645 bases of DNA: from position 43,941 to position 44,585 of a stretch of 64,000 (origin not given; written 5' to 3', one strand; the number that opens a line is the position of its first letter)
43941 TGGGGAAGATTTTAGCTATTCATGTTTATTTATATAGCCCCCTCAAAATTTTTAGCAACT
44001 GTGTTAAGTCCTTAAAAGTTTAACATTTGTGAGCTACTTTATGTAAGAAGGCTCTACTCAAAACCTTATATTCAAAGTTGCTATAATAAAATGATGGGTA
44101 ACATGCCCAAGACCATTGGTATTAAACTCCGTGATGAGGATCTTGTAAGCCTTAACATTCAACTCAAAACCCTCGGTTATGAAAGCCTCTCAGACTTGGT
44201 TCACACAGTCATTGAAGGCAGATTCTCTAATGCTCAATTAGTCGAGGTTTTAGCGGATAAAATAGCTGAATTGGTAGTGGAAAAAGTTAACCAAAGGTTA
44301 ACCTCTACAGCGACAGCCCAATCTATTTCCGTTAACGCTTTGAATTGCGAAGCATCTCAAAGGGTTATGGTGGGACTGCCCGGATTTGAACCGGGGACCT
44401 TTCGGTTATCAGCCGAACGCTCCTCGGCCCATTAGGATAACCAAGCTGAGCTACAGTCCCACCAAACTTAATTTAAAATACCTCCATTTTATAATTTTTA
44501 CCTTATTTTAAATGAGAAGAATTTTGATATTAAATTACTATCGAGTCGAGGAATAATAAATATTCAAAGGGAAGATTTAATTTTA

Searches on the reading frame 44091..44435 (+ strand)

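Call 5: search_protein_families(library=pfam, proteins=[window:44091-44435:+], max_evalue=1)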
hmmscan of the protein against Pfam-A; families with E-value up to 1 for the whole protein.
window:44091-44435:+ (114 aa): 1 family
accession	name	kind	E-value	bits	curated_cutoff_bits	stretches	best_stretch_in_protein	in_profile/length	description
PF02152.23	FolB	-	0.0056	17.6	31.8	1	26-68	46-86/113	Dihydroneopterin aldolase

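Call 6: search_protein_families(library=ncbifam, proteins=[window:44091-44435:+], max_evalue=1)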
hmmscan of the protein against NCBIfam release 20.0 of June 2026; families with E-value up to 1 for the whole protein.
window:44091-44435:+ (114 aa): 2 families
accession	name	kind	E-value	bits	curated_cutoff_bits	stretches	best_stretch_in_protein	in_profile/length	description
TIGR00525.1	folB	equivalog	0.0023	18.4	72.15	1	26-68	48-88/116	dihydroneopterin aldolase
TIGR00526.1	folB_dom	domain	0.015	15.5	45.05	1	26-69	49-89/122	FolB domain-containing protein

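Call 7: search_protein_families(library=phrogs, proteins=[window:44091-44435:+], max_evalue=1)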
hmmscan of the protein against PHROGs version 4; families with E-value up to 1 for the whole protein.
window:44091-44435:+ (114 aa): 3 families
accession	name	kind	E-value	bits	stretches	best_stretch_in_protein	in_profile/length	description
phrog_27016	-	unknown function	0.072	14.1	1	15-39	24-48/53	-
phrog_7698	-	lysis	0.14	12.9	1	25-84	214-277/316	endolysin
phrog_117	-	tail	0.31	11.4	1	10-79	178-259/319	major tail protein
